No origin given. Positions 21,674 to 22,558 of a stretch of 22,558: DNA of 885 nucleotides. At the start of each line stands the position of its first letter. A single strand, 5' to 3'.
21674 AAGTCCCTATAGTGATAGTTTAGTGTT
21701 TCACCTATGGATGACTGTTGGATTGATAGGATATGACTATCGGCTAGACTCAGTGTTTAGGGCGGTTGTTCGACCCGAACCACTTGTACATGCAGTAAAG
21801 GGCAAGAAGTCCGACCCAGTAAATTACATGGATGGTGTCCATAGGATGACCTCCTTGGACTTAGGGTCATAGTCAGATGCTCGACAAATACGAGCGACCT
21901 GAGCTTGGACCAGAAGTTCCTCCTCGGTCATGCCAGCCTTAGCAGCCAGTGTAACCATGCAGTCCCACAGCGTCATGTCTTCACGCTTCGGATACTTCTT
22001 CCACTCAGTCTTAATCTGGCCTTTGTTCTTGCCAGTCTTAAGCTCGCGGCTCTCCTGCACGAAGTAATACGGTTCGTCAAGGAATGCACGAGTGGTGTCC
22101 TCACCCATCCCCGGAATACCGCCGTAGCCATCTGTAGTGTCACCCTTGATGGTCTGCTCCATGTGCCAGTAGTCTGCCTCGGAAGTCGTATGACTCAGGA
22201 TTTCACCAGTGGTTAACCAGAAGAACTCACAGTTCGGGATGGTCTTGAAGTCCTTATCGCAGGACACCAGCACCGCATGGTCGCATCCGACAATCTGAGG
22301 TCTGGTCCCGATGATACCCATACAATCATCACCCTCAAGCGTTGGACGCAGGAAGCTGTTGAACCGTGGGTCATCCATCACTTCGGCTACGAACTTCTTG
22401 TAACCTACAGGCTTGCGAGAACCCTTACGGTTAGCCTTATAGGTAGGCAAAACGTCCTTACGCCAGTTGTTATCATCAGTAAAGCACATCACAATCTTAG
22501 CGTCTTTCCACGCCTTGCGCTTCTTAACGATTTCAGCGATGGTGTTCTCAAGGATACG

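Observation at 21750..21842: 30-codon hydrophobic ORF at the gene 6.3 position, resembling the post-terminator peptide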

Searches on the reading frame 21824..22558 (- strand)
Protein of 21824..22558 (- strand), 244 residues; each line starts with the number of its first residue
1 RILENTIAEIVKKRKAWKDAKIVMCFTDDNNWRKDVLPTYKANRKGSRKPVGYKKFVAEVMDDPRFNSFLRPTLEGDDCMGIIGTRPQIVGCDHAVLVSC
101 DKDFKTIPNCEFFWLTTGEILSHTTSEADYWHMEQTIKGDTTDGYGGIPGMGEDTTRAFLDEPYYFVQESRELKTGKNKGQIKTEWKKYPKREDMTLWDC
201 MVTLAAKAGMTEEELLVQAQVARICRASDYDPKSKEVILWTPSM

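Call 17: find_related_loci(query=window:21824-22558:-, collection=viral_contigs, flank=1500)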
Query window:21824-22558:- (244 aa) in viral_contigs; peptide patterns used: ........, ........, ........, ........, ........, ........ (x = any residue, [..] = any of these).
88 stretches matched a pattern; 55 encode a relative of the query (tblastn E <= 1e-3); 53 distinct loci.
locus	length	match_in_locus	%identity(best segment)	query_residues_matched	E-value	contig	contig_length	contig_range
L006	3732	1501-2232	100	1-244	1e-169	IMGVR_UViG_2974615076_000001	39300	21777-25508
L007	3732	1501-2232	99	1-244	5e-169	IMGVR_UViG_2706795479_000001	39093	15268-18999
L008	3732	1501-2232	99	1-244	8e-169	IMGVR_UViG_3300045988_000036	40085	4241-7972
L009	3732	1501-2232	98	1-244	5e-168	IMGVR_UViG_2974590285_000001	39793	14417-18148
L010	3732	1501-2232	98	1-244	8e-168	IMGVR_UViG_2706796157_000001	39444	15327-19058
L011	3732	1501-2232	98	1-244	3e-167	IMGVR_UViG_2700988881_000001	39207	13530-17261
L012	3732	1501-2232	98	1-244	2e-167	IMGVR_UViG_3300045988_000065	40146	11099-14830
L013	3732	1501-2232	98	1-244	6e-167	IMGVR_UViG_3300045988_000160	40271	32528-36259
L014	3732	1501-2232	98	1-244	5e-167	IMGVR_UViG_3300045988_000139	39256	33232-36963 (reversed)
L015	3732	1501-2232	98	1-244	2e-166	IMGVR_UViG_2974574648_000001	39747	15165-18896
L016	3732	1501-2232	98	1-244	5e-166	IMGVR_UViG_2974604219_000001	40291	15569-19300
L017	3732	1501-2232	97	1-244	4e-165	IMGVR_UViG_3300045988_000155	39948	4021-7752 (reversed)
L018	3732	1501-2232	95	1-244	2e-163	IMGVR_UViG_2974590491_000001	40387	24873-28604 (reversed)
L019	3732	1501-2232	95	1-244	2e-163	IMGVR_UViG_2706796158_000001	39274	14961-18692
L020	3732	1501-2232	94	1-244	5e-162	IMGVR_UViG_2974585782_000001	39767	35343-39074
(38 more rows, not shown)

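Call 75: find_related_loci(query=A4, collection=viral_contigs, flank=1200)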
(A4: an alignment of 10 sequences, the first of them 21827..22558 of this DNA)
Query A4 (244 aa) in viral_contigs; peptide patterns used: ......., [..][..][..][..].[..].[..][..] (x = any residue, [..] = any of these).
600 stretches matched a pattern (row limit reached: there are more); 566 encode a relative of the query (tblastn E <= 1e-3); the best 80 are kept; 80 distinct loci.
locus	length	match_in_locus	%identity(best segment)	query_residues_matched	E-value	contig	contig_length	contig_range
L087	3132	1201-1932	98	1-244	1e-168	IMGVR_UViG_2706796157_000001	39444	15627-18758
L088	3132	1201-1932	98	1-244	4e-168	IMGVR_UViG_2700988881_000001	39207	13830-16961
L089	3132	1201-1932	98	1-244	2e-167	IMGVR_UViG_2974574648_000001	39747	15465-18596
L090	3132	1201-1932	98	1-244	6e-167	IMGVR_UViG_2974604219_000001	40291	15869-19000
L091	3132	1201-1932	95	1-244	3e-164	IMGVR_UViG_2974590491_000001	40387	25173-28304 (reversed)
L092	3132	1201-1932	95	1-244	2e-164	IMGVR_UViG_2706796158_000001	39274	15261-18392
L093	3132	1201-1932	93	1-244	9e-162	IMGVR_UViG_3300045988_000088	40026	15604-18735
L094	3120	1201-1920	68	2-242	2e-107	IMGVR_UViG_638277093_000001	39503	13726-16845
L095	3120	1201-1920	68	2-242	3e-107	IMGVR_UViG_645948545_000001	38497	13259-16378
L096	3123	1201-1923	63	2-243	1e-100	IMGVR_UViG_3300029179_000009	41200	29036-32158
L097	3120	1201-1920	56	2-242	7e-87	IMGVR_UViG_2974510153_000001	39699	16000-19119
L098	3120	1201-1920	56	2-242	1e-84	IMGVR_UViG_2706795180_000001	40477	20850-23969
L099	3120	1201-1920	56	2-242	7e-84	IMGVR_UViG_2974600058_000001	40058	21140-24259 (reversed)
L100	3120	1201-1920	56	2-242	3e-83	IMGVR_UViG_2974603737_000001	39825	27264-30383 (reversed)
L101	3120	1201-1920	55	2-242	1e-82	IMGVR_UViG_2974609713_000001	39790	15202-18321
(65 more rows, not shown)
